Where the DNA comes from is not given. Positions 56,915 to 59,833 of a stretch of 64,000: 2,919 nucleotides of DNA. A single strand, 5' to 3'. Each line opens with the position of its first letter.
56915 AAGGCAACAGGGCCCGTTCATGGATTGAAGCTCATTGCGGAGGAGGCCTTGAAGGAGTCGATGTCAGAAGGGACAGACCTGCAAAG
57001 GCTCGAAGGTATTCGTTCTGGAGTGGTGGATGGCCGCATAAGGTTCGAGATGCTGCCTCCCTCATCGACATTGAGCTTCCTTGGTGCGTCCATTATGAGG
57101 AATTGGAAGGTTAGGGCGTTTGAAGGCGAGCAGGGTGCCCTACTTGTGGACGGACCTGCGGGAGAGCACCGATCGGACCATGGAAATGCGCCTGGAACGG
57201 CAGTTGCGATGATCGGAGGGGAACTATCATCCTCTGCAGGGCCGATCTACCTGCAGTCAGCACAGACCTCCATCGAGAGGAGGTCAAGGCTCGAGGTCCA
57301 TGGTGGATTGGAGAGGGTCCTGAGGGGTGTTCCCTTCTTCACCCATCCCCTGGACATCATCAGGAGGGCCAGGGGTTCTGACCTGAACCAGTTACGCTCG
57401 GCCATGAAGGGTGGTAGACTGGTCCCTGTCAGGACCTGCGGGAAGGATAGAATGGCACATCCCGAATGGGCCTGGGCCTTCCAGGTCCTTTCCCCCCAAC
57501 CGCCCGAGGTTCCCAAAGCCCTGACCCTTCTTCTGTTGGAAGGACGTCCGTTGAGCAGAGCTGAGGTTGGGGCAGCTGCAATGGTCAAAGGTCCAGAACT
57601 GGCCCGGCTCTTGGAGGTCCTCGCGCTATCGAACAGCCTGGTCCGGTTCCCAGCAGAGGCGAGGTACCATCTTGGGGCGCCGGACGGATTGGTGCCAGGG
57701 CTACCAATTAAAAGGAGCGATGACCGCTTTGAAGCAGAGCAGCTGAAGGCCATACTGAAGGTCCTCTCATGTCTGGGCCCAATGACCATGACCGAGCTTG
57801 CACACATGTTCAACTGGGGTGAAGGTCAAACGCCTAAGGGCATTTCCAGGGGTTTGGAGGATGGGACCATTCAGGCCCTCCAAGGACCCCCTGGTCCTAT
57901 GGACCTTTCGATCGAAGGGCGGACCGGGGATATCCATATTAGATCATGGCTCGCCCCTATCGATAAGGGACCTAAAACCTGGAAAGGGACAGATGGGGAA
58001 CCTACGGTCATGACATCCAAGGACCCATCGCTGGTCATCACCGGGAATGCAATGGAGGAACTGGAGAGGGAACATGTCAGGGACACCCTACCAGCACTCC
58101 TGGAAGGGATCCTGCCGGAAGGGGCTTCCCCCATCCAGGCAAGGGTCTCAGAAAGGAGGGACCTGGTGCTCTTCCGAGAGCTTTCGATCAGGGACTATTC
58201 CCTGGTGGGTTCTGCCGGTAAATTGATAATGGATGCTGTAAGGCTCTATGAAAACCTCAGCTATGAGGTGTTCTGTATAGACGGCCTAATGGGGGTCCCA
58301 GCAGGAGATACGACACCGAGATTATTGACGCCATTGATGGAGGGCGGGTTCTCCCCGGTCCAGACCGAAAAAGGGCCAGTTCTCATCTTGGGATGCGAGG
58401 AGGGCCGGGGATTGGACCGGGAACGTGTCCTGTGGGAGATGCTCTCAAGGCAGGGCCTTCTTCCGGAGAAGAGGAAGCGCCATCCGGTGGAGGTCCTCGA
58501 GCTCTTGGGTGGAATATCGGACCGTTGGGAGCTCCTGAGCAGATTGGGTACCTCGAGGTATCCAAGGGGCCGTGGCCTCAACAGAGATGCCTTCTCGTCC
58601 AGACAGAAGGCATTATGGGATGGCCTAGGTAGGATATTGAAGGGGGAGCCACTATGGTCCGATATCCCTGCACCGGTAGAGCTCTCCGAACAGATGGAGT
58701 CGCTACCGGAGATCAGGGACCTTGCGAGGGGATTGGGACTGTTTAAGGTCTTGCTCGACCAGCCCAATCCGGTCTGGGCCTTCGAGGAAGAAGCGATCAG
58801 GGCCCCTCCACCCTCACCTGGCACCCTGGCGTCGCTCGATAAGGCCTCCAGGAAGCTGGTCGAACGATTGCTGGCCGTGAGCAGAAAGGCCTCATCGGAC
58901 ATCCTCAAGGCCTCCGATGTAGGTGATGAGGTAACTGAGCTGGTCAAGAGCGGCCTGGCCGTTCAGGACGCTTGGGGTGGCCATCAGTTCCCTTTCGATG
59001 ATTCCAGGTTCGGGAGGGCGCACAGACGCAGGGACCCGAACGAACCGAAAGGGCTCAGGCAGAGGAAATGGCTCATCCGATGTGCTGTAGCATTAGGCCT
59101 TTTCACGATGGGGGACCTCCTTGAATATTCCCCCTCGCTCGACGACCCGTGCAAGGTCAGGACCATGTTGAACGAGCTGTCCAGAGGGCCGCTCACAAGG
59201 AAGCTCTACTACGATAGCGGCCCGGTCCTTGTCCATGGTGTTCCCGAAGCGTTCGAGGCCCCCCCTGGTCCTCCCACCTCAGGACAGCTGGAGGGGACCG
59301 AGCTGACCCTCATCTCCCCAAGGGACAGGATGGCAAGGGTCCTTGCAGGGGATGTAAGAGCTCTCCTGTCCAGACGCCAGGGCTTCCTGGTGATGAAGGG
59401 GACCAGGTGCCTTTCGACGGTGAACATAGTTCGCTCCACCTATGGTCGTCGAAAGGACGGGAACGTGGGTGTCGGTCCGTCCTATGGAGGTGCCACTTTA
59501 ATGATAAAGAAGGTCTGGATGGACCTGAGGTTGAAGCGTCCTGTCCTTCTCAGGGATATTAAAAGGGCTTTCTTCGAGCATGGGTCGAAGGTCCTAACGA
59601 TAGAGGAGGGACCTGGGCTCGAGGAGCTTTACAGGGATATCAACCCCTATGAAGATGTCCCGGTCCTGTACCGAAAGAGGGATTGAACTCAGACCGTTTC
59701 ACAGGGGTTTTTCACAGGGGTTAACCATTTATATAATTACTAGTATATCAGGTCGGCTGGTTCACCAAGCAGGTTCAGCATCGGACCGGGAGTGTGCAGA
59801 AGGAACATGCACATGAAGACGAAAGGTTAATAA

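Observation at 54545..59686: Bacterial-length (1.7k aa) Lhr helicase in an archaeal context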

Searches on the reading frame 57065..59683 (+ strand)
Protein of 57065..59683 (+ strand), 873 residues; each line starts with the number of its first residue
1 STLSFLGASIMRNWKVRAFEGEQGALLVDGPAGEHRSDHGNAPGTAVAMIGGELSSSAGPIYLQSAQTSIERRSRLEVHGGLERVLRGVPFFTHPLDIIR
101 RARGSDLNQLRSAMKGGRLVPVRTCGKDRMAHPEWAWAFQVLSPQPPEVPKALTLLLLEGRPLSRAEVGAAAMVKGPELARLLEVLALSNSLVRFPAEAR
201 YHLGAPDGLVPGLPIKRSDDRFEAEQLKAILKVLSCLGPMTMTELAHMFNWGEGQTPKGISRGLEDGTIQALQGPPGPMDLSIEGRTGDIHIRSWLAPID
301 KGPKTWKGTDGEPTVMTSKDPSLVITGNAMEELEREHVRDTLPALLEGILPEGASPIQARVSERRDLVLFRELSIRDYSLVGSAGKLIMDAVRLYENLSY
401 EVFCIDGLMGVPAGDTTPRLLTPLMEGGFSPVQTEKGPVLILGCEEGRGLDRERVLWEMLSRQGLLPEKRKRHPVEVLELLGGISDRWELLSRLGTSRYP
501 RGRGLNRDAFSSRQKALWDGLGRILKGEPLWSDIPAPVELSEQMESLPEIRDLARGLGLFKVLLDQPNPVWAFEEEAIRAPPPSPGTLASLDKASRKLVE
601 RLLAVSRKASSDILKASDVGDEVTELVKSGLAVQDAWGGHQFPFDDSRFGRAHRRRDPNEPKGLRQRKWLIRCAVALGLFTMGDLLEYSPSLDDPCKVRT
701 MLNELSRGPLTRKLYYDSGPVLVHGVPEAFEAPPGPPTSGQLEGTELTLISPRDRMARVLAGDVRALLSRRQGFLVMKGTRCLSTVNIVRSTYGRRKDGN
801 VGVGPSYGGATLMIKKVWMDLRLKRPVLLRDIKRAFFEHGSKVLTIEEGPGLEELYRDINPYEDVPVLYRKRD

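Call 7: search_protein_families(library=pfam, proteins=[window:57065-59683:+], max_evalue=10)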
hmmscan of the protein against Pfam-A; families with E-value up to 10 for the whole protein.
window:57065-59683:+ (873 aa): 0 families

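Call 9: search_solved_structures(query=window:57065-59683:+, max_evalue=10)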
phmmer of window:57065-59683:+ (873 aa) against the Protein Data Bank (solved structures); distinct sequences matched with E-value up to 10: 1.
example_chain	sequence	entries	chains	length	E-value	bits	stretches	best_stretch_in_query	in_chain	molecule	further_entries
4yf1_A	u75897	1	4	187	0.25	12.5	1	72-105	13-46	Lmo0812 protein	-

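Call 10: find_homologous_proteins(query=window:57065-59683:+)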
Query window:57065-59683:+ (873 aa): 2 proteins with E <= 0.001 among 8000 candidates.
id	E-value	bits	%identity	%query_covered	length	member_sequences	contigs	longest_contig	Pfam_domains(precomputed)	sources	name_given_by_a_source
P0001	0.0e+0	1103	79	73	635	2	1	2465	-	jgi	-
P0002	8.6e-106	373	32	94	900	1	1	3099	-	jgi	jgi:hypothetical protein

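Call 14: find_encoding_contigs(protein=P0002, flank=10000)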
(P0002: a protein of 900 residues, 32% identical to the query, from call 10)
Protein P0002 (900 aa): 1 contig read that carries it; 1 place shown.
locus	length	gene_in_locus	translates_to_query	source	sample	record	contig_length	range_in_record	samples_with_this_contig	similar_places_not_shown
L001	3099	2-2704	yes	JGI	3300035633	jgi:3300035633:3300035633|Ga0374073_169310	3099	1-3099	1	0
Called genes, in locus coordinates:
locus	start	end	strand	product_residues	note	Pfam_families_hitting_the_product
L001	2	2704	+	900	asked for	?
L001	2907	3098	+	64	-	?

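Call 15: find_encoding_contigs(protein=P0001, flank=10000)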
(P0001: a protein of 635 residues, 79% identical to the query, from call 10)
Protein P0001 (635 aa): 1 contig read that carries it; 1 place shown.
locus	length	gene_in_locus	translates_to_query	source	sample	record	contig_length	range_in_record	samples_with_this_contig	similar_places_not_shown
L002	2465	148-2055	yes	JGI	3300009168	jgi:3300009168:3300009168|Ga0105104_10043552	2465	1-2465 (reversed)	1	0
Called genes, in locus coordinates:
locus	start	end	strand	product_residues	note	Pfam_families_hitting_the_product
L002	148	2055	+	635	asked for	-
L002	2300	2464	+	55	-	?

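Call 33: search_protein_representatives(alignment_id=A2)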
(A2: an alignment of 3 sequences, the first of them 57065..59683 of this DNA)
Query: 3 sequences, 869 profile positions. Proteins with E-value up to 0.001 (for the whole library): 28; up to 1e-10: 23; up to 1e-30: 20. The best 28 are listed.
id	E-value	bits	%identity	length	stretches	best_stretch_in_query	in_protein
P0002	0.0e+00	1501.5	-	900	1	1-860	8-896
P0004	0.0e+00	1368.5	-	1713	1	4-868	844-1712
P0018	7.5e-206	702.3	-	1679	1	4-860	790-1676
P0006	1.9e-176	605.1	-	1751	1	73-859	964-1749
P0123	2.5e-168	578.1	-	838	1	67-860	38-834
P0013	7.0e-167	573.4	-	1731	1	31-860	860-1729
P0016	1.5e-163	562.3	-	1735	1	4-859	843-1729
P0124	3.5e-158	544.6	-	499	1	361-860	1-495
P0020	1.9e-148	512.4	-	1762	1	57-858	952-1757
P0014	3.9e-144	498.1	-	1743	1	46-856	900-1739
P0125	4.8e-118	411.8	-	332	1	540-864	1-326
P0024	7.6e-109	381.4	-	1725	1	67-853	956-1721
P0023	1.1e-98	347.7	-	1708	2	220-853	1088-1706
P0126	5.2e-88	312.4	-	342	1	358-694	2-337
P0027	1.3e-82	294.6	-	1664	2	224-852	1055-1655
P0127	4.1e-78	279.7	-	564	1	303-852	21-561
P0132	2.3e-20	88.6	-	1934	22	244-268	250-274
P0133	6.8e-20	87.1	-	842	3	348-635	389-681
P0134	1.5e-07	46.2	-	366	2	416-493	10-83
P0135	7.7e-06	40.6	-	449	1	361-480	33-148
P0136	5.8e-05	37.7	-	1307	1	364-490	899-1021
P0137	6.5e-05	37.5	-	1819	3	659-787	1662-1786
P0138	8.0e-04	33.9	-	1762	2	380-491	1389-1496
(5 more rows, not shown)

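Call 34: search_protein_families(library=pfam, proteins=[P0123, P0133, P0132, P0136, P0137, P0138, P0135, P0134, P0127], max_evalue=0.001)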
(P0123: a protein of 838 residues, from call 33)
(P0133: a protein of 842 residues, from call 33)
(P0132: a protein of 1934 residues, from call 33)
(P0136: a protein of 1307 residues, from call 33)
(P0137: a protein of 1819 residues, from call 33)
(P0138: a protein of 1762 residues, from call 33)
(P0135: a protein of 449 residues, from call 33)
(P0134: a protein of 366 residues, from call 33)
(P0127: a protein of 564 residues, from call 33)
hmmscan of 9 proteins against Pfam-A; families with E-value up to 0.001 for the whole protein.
P0123 (838 aa): 0 families

P0133 (842 aa): 3 families
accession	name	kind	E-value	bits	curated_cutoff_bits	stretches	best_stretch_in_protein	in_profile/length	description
PF01978.25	TrmB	-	3.9e-06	27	25.6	0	644-677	22-55/68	Sugar-specific transcriptional regulator TrmB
PF06224.18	AlkZ-like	-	6.7e-06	26.4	25.9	0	277-330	167-220/329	DNA glycosylase AlkZ-like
PF09339.16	HTH_IclR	-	0.00031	20.9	22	0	284-322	7-46/52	IclR helix-turn-helix domain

P0132 (1934 aa): 9 families
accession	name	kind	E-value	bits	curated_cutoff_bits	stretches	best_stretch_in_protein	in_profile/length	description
PF08428.16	Rib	-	0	1952.8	27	22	51-128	1-76/76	Rib domain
PF18957.6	RibLong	-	2.9e-142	464.3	27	18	52-127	1-93/93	Long Rib domain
PF18938.6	aRib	-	2.3e-64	213.6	27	1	1770-1837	2-70/71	Atypical Rib domain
PF07202.18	Tcp10_C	-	2.7e-37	126.5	36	1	1797-1825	3-31/35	T-complex protein 10 C-terminus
PF16256.10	DUF4911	-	2.5e-19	69.5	29.3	0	23-39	30-46/57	Domain of unknown function (DUF4911)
PF22352.2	K319L-like_PKD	-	2.8e-16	59.7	27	0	302-373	2-72/84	K319L-like, PKD domain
PF01833.30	TIG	-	1e-13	51.5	20.9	0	21-47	46-72/84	IPT/TIG domain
PF17293.8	Arm-DNA-bind_5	-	7.4e-11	42.9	22.6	0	274-306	21-53/87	Arm DNA-binding domain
PF00746.26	Gram_pos_anchor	-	0.00013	22.3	20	1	1894-1932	4-38/43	LPXTG cell wall anchor motif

P0136 (1307 aa): 8 families
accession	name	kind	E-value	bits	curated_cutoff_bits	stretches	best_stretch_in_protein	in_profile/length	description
PF08494.16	DEAD_assoc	-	3.3e-56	190.6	23.5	1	148-335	1-191/191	DEAD/H associated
PF06224.18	AlkZ-like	-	1.4e-20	74.7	25.9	2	751-864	151-255/329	DNA glycosylase AlkZ-like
PF19306.5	WH_Lhr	-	3e-15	56.5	27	1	6-79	91-167/168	Large helicase-related protein, winged helix domain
PF01978.25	TrmB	-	5.1e-08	33.1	25.6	0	481-522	15-56/68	Sugar-specific transcriptional regulator TrmB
PF23234.1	WH4_Lhr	-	2.6e-05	24.2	27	1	1134-1203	9-77/87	Large helicase-related protein, winged-helix domain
PF24270.1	HTH_Cmi2_C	-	2.8e-05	24.8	27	0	678-755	51-123/125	Cmi2, C-terminal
PF12802.13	MarR_2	-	0.00049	20.7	27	0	477-521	7-53/61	MarR family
PF04545.22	Sigma70_r4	-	0.00087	19.2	24.1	0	475-510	7-42/50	Sigma-70, region 4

P0137 (1819 aa): 6 families
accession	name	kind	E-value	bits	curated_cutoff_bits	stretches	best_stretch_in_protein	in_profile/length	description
PF08494.16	DEAD_assoc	-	1.9e-56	191.4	23.5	1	667-854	1-191/191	DEAD/H associated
PF19306.5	WH_Lhr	-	2.7e-37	128.2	27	1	437-596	6-167/168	Large helicase-related protein, winged helix domain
PF00270.35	DEAD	-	7e-31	107.6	26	1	34-229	1-161/167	DEAD/DEAH box helicase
PF00271.37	Helicase_C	-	1.4e-19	70.8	23.5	1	304-405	5-107/110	Helicase conserved C-terminal domain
PF06224.18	AlkZ-like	-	3.2e-14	53.8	25.9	1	1220-1416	77-274/329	DNA glycosylase AlkZ-like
PF04851.21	ResIII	-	4.4e-09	36.9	22.5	1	45-227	21-161/164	Type III restriction enzyme, res subunit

P0138 (1762 aa): 8 families
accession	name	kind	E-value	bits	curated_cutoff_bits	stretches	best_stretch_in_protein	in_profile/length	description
PF08494.16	DEAD_assoc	-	8.9e-59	199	23.5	1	640-827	1-191/191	DEAD/H associated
PF19306.5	WH_Lhr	-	1.7e-35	122.3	27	1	408-569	5-167/168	Large helicase-related protein, winged helix domain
PF00270.35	DEAD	-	3.8e-35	121.5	26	1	35-222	2-165/167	DEAD/DEAH box helicase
PF00271.37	Helicase_C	-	8.3e-21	74.8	23.5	1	274-378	3-108/110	Helicase conserved C-terminal domain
PF06224.18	AlkZ-like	-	1.2e-13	51.8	25.9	1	1216-1340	130-256/329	DNA glycosylase AlkZ-like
PF04851.21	ResIII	-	3.3e-09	37.3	22.5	1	37-217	8-161/164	Type III restriction enzyme, res subunit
PF01978.25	TrmB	-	0.00016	21.9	25.6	0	1177-1241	6-64/68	Sugar-specific transcriptional regulator TrmB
PF01047.28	MarR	-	0.00067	19.9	24.6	0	1177-1225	1-49/59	MarR family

P0135 (449 aa): 0 families

P0134 (366 aa): 0 families

P0127 (564 aa): 0 families

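Call 35: find_encoding_contigs(protein=P0123, flank=3000, max_places=3)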
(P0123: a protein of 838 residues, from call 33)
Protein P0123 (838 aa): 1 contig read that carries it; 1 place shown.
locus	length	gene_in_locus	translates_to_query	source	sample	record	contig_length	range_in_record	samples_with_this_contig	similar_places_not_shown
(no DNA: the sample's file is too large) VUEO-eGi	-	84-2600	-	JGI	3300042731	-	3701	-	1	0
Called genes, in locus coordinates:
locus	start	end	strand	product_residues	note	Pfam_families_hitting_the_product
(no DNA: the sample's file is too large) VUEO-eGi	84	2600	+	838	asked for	-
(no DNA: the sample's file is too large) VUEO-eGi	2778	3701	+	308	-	?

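Call 43: predict_structure(alignment_id=A3)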
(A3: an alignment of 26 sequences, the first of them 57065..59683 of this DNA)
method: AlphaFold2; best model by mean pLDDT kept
length: 873 residues; sequences in the alignment: 26
mean_pLDDT: 78.1   pTM: 0.78
mean pLDDT of the five models: 78.1, 77.9, 77.5, 76.4, 75.5
residues with pLDDT >= 90: 264; 70-90: 403; 50-70: 102; < 50: 104
segments of 3 or more residues with pLDDT < 50: 1-3, 13-60, 283-291, 308-310, 739-741, 795-808, 858-873
pLDDT, mean of each block of 10 residues (from residue 1): 50 45 32 26 29 30 72 86 93 95 90 91 93 95 89 87 89 91 93 93 89 78 91 91 89 83 89 81 49 74 50 82 84 60 85 72 92 81 87 95 81 71 91 82 88 90 90 91 91 90 80 85 78 67 88 89 89 88 72 83 80 78 84 87 68 53 85 94 93 89 91 85 91 63 69 92 79 85 86 48 37 83 84 87 73 49 36 30
secondary structure, 60 per line:
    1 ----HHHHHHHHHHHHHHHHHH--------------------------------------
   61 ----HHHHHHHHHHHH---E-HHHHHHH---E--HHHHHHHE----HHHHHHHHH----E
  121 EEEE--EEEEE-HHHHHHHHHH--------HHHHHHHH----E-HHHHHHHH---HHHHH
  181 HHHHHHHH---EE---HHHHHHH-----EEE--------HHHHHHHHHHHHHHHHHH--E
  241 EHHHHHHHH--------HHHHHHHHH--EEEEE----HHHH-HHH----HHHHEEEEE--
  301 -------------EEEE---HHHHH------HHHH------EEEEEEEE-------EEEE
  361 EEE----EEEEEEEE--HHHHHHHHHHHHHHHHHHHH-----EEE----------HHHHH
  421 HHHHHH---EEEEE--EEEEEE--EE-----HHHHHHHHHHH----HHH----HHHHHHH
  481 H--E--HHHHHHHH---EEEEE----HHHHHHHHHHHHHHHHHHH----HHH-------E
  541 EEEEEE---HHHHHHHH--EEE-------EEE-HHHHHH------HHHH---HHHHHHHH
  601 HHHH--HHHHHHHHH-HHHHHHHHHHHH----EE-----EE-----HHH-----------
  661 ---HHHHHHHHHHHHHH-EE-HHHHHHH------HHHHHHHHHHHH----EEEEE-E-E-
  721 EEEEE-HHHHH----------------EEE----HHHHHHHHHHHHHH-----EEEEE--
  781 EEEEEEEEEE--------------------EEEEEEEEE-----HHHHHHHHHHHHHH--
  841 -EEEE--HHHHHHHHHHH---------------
elements in order (helices of 4 or more, strands of 3 or more residues): H5-22 H65-76 H82-88 H95-101 H107-115 E120-124 E127-131 H133-142 H151-158 H165-172 H176-188 H197-203 E209-211 H220-237 H242-249 H258-266 E269-273 H278-281 H290-293 E294-298 E314-317 H321-325 H332-335 E342-349 E357-363 E368-375 H378-397 E403-405 H416-426 E430-434 E437-442 H452-462 H474-481 H487-494 E498-502 H507-525 E540-546 H550-557 E560-562 E570-572 H574-579 H586-589 H593-604 H607-615 H617-628 H664-677 H682-688 H695-706 E711-715 E721-725 H727-731 E748-750 H755-768 E774-778 E781-790 E811-819 H825-838 E842-845 H848-858

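Call 45: fold_search(model_id=the predicted structure, library=pdb)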
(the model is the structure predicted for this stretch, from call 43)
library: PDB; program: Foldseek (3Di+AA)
matches with E <= 10: 325; with E <= 0.001: 7
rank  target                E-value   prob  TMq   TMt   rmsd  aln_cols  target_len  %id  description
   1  9zd6_A                4.1e-06  1.00  0.26  0.53   7.7       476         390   11  Bacterial interstrand DNA crosslink glycosylase AlkX/YcaQ bound to DNA (released 2026-01-14)
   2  9zd6_B                6.0e-06  1.00  0.27  0.56   7.0       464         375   11  Bacterial interstrand DNA crosslink glycosylase AlkX/YcaQ bound to DNA (released 2026-01-14)
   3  7lhl_A                3.9e-05  1.00  0.24  0.33  10.3       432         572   14  cryo-EM structure of Mycobacterium smegmatis Lhr helicase C-terminal domain (released 2021-04-07)
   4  7lhl_B                1.7e-04  1.00  0.24  0.33   9.4       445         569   12  cryo-EM structure of Mycobacterium smegmatis Lhr helicase C-terminal domain (released 2021-04-07)
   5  5uuj                  3.8e-04  1.00  0.25  0.53   9.7       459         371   12  Streptomyces sahachiroi DNA glycosylase AlkZ (released 2017-04-12)
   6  7lhl_C                8.1e-04  1.00  0.23  0.32  10.6       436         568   13  cryo-EM structure of Mycobacterium smegmatis Lhr helicase C-terminal domain (released 2021-04-07)
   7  7lhl_D                9.7e-04  1.00  0.23  0.32  10.1       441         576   14  cryo-EM structure of Mycobacterium smegmatis Lhr helicase C-terminal domain (released 2021-04-07)
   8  3shp_A                5.7e-03  1.00  0.10  0.42   7.7       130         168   15  Crystal structure of putative acetyltransferase from Sphaerobacter thermophilus DSM 20745 (released 2011-07-06)
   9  6ey7_C                1.2e-01  0.69  0.08  0.23   8.9       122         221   13  Human cytomegalovirus terminase nuclease domain, Mn soaked, inhibitor bound (released 2018-10-03)
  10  4u5y_A                1.7e-01  0.87  0.09  0.37   5.9       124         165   14  Crystal Structure of the complex between the GNAT domain of S. lividans PAT and the acetyl-CoA synthetase C-terminal d (released 2014-11-19)
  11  6ey7_B                2.1e-01  0.51  0.08  0.22   9.1       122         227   13  Human cytomegalovirus terminase nuclease domain, Mn soaked, inhibitor bound (released 2018-10-03)
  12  9cr5_B                2.2e-01  0.89  0.08  0.34  11.2       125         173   18  Crystal structure of GNAT superfamily acetyltransferase PA2271 from Pseudomonas aeruginosa (released 2025-05-28)
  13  2vmk_D                2.2e-01  0.72  0.08  0.15  10.0       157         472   11  Crystal Structure of E. coli RNase E Apoprotein - Catalytic Domain (released 2008-07-22)
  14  2bx2_L                2.4e-01  0.38  0.08  0.12  10.7       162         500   10  Catalytic domain of E. coli RNase E (released 2005-10-14)
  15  6mal                  2.4e-01  0.14  0.07  0.17  18.7       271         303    7  Structure of human Nocturnin C-terminal domain (released 2018-09-05)
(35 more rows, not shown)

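Call 89: search_protein_families(library=pfam, alignment_id=A3, max_evalue=0.01)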
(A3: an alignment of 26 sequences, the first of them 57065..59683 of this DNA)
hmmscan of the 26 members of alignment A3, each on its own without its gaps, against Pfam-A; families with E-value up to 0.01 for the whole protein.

A. member 1, window:57065-59683:+ (873 aa): 0 families

B. families by the number of members that match (of 26 scanned): 6 families
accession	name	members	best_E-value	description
PF08494.16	DEAD_assoc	23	2.7e-29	DEAD/H associated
PF00270.35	DEAD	23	4e-29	DEAD/DEAH box helicase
PF19306.5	WH_Lhr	23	7e-20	Large helicase-related protein, winged helix domain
PF00271.37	Helicase_C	23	1.9e-17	Helicase conserved C-terminal domain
PF04851.21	ResIII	23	1.8e-07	Type III restriction enzyme, res subunit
PF02562.22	PhoH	9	0.00012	PhoH-like protein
